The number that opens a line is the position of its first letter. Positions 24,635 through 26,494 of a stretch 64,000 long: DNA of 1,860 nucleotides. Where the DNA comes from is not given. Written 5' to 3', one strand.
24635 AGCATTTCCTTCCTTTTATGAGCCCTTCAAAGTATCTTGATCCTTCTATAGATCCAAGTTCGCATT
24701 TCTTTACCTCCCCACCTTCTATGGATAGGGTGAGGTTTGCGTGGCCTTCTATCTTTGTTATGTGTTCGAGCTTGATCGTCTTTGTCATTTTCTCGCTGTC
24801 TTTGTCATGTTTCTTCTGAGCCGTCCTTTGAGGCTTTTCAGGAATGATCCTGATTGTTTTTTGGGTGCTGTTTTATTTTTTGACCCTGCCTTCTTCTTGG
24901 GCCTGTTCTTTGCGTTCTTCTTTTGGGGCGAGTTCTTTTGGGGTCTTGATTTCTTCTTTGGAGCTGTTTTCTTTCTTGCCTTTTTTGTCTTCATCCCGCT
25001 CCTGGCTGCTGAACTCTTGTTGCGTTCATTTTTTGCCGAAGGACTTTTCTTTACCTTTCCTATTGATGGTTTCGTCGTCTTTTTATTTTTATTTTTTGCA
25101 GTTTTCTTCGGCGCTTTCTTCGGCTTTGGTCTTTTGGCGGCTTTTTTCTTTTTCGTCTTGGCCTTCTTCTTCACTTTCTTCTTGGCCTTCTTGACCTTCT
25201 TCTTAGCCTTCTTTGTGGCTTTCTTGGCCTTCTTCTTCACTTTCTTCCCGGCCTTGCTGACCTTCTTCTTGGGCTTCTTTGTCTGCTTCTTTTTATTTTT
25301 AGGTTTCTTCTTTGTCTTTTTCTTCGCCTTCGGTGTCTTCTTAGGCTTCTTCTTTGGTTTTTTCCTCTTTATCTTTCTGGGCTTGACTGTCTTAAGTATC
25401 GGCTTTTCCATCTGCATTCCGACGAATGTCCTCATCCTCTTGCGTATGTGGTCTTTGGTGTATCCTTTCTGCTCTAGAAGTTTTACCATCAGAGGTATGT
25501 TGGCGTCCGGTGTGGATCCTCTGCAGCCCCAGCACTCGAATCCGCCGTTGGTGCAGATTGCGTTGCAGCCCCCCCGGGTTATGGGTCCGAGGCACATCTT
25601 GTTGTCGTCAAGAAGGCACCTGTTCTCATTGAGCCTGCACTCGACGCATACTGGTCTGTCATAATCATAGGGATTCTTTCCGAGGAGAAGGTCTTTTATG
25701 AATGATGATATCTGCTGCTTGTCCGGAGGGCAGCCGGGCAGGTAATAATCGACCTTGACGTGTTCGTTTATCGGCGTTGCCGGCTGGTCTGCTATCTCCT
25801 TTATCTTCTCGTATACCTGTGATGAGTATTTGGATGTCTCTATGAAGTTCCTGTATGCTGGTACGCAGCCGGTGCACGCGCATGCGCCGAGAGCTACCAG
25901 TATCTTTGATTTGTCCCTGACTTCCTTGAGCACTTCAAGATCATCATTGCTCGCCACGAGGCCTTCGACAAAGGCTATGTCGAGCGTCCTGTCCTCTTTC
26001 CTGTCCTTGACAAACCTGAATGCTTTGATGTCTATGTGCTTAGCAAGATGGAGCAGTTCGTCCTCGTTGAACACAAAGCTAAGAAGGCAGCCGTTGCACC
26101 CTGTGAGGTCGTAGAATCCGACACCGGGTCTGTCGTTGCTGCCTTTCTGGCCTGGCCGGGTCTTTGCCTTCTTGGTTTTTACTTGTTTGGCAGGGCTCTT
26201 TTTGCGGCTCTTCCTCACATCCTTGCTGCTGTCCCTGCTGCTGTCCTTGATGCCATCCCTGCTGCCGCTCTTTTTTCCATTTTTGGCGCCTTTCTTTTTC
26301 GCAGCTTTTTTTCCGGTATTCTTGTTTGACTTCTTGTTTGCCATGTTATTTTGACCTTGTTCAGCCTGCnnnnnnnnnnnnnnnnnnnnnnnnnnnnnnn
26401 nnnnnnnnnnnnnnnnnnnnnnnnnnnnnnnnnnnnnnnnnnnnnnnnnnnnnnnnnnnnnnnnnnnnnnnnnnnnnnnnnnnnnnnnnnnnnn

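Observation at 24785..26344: Hydrogenase small subunit carrying histone-H1-like poly-lysine tails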

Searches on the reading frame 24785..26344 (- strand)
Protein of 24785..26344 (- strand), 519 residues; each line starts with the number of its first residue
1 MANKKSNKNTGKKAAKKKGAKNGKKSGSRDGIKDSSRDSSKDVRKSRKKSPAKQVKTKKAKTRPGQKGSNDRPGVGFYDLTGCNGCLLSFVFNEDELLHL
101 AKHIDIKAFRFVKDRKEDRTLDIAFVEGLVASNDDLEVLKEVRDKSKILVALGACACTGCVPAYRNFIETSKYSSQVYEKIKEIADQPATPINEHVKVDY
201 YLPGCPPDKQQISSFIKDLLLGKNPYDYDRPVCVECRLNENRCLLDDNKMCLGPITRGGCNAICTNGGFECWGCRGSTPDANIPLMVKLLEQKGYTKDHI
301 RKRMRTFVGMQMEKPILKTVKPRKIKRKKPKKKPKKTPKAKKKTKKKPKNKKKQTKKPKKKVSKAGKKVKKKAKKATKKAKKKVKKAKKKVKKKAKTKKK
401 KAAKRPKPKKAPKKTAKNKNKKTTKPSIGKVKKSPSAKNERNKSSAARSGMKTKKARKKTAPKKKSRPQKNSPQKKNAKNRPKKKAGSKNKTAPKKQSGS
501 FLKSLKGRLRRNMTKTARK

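Call 6: search_protein_families(library=pfam, proteins=[window:24785-26344:-])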
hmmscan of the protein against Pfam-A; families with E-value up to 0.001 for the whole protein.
window:24785-26344:- (519 aa): 1 family
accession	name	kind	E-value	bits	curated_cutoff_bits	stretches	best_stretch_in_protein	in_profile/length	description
PF01058.29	Oxidored_q6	-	1.6e-26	93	27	1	83-218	1-127/128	NADH ubiquinone oxidoreductase, 20 Kd subunit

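Call 7: search_protein_families(library=ncbifam, proteins=[window:24785-26344:-])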
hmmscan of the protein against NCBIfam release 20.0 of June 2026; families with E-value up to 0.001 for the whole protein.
window:24785-26344:- (519 aa): 7 families
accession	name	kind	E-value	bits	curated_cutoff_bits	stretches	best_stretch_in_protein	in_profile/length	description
NF040831.1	sulfhyd_ShyD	equivalog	4.5e-58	196.7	460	1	76-308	4-238/240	NAD(P)-dependent hydrogenase/sulfhydrogenase 2 subunit delta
NF040836.1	sulfhyd_HydD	equivalog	1.3e-56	191.7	500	1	74-310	7-247/261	NADPH-dependent hydrogenase/sulfhydrogenase 1 subunit delta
NF045875.1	F420_non_VhuG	exception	1.1e-30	106.9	450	1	73-279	5-241/286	F420-non-reducing hydrogenase subunit VhuG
TIGR03294.1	FrhG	equivalog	1.1e-24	87.5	245.5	1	75-233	4-152/228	coenzyme F420 hydrogenase subunit gamma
TIGR01957.1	nuoB_fam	subfamily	4.6e-05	23.4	142.7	0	101-213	38-132/145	NADH-quinone oxidoreductase subunit B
NF005012.1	PRK06411.1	subfamily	0.00021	20.9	116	0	102-216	56-151/166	NADH-quinone oxidoreductase subunit NuoB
NF011395.0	PRK14820.1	equivalog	0.00057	19.7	263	0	192-213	126-147/180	NADH-quinone oxidoreductase subunit B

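Call 15: find_encoding_contigs(protein=window:24785-26344:-, flank=10000, max_places=4)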
Protein window:24785-26344:- (519 aa): no gene with exactly this product is on record in the collection.

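Call 18: find_related_loci(query=A1, collection=genome_contigs, flank=6000)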
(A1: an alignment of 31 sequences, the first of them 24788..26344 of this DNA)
Query A1 (519 aa) in genome_contigs; peptide patterns used: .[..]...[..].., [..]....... (x = any residue, [..] = any of these).
132 stretches matched a pattern; 96 encode a relative of the query (tblastn E <= 1e-3); the best 80 are kept; 80 distinct loci.
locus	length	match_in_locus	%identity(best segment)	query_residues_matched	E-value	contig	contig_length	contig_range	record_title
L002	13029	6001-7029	59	69-417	2e-139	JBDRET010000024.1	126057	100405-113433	MAG: Candidatus Woesearchaeota archaeon isolate MEGAHIT-group-1.33 k141_2028610, whole genome shotgun sequence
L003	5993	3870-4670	72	57-326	2e-139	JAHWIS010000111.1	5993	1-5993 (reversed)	MAG: Candidatus Woesearchaeota archaeon isolate YT3_319 k127_52767458, whole genome shotgun sequence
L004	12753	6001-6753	73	72-322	4e-139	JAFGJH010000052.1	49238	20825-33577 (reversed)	MAG: Candidatus Woesearchaeota archaeon isolate Zod_Metabat.265 k87_13655544, whole genome shotgun sequence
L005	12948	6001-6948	63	18-326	1e-137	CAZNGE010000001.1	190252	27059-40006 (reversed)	MAG TPA_asm: uncultured Methanosarcinales archaeon isolate binchicken_co151_55 genome assembly, contig: NODE_31_length_1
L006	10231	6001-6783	70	61-322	3e-135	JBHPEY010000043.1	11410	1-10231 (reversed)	Nanoarchaeota archaeon isolate SAG AM-311-I03 NODE_43_length_11410_cov_16.697666, whole genome shotgun sequence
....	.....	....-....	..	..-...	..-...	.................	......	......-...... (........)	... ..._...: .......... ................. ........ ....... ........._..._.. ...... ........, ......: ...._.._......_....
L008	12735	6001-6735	72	71-315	4e-129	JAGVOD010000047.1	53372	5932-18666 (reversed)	MAG: archaeon isolate DeMMO3_27 c_000000023833, whole genome shotgun sequence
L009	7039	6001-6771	67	72-328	2e-122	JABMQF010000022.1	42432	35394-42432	MAG: Candidatus Woesearchaeota archaeon isolate bin.595 k141_1399802, whole genome shotgun sequence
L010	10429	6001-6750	60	69-318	6e-107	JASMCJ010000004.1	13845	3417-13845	MAG: Candidatus Woesearchaeota archaeon isolate ETNP3_MAG_14 c_000000116245, whole genome shotgun sequence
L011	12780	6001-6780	58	72-333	1e-102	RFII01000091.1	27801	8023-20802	MAG: Candidatus Woesearchaeota archaeon isolate J072 k99_1461970, whole genome shotgun sequence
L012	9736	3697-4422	59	75-318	2e-100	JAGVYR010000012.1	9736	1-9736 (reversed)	Candidatus Woesearchaeota archaeon isolate RIFCSPHIGHO2_02_FULL_44_15 rifcsphigho2_02_scaffold_15359, whole genome shotg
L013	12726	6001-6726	60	75-318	6e-100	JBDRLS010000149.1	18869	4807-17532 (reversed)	MAG: Nanoarchaeota archaeon isolate MEGAHIT-group-1.791 k141_3526143, whole genome shotgun sequence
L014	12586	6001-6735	60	75-320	8e-100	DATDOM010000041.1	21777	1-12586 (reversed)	MAG TPA_asm: Candidatus Nanoarchaeia archaeon isolate SMAG_U7894 k141_2708820, whole genome shotgun sequence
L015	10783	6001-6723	58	72-312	1e-97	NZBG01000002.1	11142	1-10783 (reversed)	MAG: Candidatus Woesearchaeota archaeon isolate ARS1419 34109, whole genome shotgun sequence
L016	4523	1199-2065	51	76-369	2e-97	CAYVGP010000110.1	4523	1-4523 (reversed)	MAG TPA_asm: uncultured Methanosarcinales archaeon isolate SRP216583_co2_29 genome assembly, contig: NODE_17541_length_4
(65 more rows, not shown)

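Call 27: search_solved_structures(query=window:24788-26344:-, max_evalue=0.001)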
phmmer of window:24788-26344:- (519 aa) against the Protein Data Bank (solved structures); distinct sequences matched with E-value up to 0.001: 12.
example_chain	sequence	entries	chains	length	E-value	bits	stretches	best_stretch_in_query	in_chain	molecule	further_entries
9e15_A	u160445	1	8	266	2.9e-53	184.7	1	73-311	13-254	Sulfhydrogenase 1 subunit delta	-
9nez_A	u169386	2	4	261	4.2e-53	184.1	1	74-311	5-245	Sulfhydrogenase 1 subunit delta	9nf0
9e1j_A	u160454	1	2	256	2.4e-52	181.7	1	74-311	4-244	Sulfhydrogenase 1 subunit delta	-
5odc_E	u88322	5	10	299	7.3e-29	104.2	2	80-239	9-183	Methyl-viologen reducing hydrogenase subunit G | Methyl-viologen reducing hydrogenase, subunit G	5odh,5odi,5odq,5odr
9sfi_I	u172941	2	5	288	1.9e-25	92.9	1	71-280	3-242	F420-non-reducing hydrogenase small subunit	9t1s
5xf9_C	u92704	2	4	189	2.3e-24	89.4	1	78-226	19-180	NAD-reducing hydrogenase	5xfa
9sw2_E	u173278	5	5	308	1.6e-20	76.7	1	75-224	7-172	F420-non-reducing hydrogenase subunit G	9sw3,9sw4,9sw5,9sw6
3zfs_B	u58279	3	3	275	7.3e-19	71.2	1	50-238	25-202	F420-REDUCING HYDROGENASE, SUBUNIT GAMMA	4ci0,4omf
7t2r_E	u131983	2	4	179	2.9e-18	69.2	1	76-225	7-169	NiFe hydrogenase small subunit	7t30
6qii_G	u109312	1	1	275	1e-16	64.1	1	58-214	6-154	Coenzyme F420 hydrogenase subunit gamma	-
6qgr_G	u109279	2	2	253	7.7e-16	61.2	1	74-214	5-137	Coenzyme F420 hydrogenase subunit gamma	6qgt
9r51_C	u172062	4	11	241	2.5e-12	49.7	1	78-227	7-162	F420-reducing [NiFe]-hydrogenase from Methanothermococcus thermolithotrophicus subunit gam | F420-reducing [NiFe]-hydrogenase from Methanothermococcus thermolit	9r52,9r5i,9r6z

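Call 35: predict_structure(alignment_id=A1)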
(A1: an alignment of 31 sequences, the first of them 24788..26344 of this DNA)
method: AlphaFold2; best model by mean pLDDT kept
length: 519 residues; sequences in the alignment: 31
mean_pLDDT: 52.6   pTM: 0.43
mean pLDDT of the five models: 52.6, 50.0, 47.6, 45.7, 45.4
residues with pLDDT >= 90: 13; 70-90: 84; 50-70: 122; < 50: 300
segments of 3 or more residues with pLDDT < 50: 1-68, 110-115, 159-170, 172-178, 227-281, 309-314, 336-371, 400-500, 515-519
pLDDT, mean of each block of 10 residues (from residue 1): 40 36 36 39 41 44 47 85 54 74 76 54 85 85 91 61 38 49 60 86 69 83 61 41 38 27 30 32 60 70 59 49 60 53 43 43 42 54 66 56 42 40 43 39 40 41 39 42 39 42 59 48
secondary structure, 60 per line:
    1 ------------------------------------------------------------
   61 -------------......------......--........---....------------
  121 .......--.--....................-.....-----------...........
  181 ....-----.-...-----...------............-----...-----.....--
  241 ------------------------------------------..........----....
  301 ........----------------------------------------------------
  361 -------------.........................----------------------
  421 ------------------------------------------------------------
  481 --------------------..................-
elements in order: E74-79 H86-91 H94-101 E105-108 E121-127 H133-145 E146-152 H154-158 H170-184 E200-202 H209-220 H234-238 H283-292 H297-308 H374-398 H501-518
